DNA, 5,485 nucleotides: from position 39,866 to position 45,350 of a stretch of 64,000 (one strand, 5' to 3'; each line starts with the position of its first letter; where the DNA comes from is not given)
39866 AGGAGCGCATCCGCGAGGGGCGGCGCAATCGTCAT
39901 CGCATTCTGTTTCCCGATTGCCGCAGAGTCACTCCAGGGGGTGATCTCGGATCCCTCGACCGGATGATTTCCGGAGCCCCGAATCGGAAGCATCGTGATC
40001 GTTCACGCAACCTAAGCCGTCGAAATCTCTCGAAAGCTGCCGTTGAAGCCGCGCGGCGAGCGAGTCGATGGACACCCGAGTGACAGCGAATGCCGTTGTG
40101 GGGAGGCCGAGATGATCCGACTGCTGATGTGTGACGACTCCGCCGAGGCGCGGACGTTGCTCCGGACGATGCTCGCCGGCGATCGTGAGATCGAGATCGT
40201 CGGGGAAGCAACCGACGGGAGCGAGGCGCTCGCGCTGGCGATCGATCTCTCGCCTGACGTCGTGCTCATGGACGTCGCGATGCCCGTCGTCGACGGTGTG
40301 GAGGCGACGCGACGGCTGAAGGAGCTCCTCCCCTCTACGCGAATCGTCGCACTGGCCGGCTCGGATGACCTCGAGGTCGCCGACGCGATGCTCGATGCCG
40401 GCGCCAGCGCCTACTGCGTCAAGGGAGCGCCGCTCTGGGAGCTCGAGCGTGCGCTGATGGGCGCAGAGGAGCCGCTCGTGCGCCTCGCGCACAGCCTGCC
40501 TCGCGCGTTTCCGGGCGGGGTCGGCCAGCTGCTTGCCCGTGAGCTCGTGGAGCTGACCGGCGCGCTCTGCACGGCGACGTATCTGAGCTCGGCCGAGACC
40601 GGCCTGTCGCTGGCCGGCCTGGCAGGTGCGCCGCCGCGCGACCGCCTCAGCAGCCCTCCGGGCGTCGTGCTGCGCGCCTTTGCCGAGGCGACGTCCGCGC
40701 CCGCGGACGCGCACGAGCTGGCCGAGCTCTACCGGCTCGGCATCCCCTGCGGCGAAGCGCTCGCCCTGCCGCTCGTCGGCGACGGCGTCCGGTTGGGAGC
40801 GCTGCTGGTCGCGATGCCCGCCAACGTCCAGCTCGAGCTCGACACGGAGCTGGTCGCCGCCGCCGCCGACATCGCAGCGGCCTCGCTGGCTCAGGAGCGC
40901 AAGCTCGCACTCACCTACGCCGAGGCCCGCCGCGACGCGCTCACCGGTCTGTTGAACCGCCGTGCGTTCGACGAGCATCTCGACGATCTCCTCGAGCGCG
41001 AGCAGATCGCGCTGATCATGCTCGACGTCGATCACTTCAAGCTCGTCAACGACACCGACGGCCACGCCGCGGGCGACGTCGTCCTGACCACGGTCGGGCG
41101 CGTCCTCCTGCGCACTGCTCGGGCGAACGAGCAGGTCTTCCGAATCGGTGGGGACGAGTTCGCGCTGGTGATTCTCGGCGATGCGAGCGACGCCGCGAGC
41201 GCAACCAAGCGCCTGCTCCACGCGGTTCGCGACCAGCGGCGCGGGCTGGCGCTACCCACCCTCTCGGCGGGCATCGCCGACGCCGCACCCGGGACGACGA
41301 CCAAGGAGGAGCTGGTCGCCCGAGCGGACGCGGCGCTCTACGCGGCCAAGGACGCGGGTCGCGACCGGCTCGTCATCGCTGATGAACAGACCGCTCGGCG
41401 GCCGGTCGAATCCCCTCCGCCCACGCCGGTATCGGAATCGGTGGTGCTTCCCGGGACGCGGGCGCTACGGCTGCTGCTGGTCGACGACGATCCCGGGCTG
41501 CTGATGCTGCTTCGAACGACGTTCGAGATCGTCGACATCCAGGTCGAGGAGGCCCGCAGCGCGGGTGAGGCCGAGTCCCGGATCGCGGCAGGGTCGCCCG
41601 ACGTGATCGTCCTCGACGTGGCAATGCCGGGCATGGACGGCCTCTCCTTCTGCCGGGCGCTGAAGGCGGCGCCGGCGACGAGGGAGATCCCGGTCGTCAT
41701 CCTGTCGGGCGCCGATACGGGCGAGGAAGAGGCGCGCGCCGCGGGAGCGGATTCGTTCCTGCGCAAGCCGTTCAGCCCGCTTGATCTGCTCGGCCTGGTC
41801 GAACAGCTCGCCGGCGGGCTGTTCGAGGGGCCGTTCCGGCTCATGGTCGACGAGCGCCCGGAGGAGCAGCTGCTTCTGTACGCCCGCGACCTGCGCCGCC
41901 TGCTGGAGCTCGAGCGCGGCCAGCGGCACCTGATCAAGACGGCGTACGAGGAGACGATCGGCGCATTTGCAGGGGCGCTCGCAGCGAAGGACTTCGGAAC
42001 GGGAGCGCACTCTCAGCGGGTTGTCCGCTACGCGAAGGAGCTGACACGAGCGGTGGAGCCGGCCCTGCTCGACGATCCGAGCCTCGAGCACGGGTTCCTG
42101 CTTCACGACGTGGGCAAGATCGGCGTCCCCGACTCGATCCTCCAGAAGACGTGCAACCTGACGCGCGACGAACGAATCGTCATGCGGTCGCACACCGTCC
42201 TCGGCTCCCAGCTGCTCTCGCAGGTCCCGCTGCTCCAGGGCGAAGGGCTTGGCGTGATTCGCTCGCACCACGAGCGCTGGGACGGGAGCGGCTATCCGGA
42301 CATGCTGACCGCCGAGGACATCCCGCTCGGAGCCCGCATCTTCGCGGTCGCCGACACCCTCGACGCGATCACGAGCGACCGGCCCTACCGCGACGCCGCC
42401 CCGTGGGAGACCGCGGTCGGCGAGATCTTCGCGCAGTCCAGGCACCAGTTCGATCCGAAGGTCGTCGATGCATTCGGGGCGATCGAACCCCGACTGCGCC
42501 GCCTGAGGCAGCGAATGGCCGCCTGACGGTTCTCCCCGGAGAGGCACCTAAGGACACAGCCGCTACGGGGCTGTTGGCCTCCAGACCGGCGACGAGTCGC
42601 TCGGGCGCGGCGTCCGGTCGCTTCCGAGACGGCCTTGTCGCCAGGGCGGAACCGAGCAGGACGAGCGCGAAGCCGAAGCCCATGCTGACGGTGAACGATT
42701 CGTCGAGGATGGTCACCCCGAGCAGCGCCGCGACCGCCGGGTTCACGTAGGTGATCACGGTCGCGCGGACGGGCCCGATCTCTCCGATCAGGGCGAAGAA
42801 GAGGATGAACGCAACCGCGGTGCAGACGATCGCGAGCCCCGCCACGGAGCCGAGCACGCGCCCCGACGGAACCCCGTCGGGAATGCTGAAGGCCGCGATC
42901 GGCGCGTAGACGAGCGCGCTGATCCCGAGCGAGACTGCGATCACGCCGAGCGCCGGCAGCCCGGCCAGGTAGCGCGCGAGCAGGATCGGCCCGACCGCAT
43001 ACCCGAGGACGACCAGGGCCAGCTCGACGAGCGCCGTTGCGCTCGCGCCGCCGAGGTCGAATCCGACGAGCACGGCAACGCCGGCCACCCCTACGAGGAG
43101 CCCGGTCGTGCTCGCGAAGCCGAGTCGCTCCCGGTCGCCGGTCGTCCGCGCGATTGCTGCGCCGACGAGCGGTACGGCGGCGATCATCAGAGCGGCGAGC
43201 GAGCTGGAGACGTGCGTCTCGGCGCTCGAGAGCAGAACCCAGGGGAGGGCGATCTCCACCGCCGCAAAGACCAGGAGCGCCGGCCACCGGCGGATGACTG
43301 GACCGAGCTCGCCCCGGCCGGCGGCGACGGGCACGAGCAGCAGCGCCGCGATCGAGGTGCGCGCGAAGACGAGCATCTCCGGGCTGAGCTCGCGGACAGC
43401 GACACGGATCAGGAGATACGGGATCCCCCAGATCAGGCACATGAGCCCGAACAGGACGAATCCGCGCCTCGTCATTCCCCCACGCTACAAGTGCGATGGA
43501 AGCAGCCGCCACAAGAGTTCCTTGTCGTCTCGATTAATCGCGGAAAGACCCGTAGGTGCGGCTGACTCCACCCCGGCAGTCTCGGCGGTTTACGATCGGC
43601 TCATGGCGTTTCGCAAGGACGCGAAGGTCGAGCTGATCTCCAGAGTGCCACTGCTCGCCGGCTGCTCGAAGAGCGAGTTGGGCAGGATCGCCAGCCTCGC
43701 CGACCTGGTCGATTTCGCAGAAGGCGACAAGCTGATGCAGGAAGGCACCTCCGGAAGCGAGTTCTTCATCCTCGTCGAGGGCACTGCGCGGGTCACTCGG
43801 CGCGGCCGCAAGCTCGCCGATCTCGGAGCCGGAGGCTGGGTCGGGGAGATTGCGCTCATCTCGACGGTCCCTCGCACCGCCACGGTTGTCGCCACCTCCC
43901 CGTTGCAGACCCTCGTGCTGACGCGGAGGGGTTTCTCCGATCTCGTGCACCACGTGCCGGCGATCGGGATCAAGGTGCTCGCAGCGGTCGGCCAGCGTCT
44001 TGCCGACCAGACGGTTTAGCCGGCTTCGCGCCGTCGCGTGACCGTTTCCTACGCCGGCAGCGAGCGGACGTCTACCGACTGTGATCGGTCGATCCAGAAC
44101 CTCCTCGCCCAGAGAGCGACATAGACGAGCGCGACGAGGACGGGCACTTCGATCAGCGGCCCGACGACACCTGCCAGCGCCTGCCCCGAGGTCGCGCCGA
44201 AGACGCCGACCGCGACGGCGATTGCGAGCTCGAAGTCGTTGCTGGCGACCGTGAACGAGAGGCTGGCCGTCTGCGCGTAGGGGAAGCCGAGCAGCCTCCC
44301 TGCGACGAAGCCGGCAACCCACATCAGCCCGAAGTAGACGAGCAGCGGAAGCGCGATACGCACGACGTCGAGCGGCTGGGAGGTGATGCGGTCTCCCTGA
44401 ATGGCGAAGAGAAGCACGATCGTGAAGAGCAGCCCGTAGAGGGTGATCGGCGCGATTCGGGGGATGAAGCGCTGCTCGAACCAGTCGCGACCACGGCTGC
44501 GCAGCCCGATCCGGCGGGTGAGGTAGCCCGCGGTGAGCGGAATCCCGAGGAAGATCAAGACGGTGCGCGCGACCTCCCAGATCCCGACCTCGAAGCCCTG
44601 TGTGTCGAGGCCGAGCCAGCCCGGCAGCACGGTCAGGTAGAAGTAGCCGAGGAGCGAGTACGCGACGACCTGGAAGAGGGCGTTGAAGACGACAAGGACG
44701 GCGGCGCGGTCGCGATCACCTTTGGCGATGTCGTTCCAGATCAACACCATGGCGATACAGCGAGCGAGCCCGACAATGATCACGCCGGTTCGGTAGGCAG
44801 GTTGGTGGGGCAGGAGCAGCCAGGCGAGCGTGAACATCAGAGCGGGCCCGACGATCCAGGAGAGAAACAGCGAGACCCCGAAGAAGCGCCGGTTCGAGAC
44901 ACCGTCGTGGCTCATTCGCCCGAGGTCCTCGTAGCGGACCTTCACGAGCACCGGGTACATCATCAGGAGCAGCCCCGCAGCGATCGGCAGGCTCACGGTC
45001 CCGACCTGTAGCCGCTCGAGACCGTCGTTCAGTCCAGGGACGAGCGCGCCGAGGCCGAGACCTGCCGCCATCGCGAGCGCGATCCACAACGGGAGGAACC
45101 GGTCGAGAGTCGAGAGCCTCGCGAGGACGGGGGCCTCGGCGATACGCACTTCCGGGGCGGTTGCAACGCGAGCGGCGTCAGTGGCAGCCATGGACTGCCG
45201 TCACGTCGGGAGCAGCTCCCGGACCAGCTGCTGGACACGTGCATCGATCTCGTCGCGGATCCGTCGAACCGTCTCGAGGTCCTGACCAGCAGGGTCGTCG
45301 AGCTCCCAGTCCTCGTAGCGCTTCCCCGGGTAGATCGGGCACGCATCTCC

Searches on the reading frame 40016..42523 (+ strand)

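Call 54: search_protein_families(library=pfam, proteins=[window:40016-42523:+], max_evalue=0.0001)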
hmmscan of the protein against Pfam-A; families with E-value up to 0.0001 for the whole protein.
window:40016-42523:+ (836 aa): 4 families
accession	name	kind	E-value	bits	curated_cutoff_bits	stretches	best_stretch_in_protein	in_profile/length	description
PF00072.30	Response_reg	-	1.2e-44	151.4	30.2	2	487-594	2-109/111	Response regulator receiver domain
PF00990.26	GGDEF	-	7.3e-34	117.3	23.8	1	305-451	2-161/161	Diguanylate cyclase, GGDEF domain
PF13487.12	HD_5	-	3.6e-31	108.6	27.2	1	654-816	6-170/170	HD domain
PF01966.28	HD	-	6.5e-17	62.3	22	1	663-784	2-115/116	HD domain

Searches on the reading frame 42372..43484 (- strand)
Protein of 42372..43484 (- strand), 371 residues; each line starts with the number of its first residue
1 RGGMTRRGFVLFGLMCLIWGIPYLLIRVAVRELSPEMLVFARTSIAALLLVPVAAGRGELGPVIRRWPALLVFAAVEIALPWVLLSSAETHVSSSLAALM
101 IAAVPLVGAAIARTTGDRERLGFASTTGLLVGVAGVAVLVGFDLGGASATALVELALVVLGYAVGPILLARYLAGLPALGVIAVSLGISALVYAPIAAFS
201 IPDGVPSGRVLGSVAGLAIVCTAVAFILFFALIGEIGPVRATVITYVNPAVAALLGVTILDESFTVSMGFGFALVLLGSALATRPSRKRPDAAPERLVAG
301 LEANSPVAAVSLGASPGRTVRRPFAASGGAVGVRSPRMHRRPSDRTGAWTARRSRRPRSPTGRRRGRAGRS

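Call 54: search_protein_families(library=pfam, proteins=[window:42372-43484:-], max_evalue=0.0001)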
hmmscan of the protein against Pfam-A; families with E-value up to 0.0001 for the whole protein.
window:42372-43484:- (371 aa): 1 family
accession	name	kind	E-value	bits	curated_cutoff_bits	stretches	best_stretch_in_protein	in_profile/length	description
PF00892.27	EamA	-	3.4e-31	108.7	28.2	2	8-140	3-134/135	EamA-like transporter family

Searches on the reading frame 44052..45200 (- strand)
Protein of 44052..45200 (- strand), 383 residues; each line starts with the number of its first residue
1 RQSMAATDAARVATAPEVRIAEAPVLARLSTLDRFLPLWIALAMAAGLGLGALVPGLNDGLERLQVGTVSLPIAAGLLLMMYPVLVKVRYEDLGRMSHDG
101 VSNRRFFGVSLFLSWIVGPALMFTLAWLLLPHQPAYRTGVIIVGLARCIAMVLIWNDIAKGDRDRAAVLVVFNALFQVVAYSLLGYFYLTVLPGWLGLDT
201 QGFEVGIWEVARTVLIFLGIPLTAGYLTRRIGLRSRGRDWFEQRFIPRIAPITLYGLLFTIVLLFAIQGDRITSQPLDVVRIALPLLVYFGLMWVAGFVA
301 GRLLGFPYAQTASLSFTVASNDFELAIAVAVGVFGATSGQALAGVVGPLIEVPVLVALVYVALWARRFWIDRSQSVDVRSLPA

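Call 54: search_protein_families(library=pfam, proteins=[window:44052-45200:-], max_evalue=0.0001)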
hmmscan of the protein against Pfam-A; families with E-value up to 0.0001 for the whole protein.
window:44052-45200:- (383 aa): 1 family
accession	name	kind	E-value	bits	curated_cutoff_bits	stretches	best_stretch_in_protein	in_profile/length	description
PF01758.21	SBF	-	1.3e-51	175.5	24.3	1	76-274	3-190/191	Sodium Bile acid symporter family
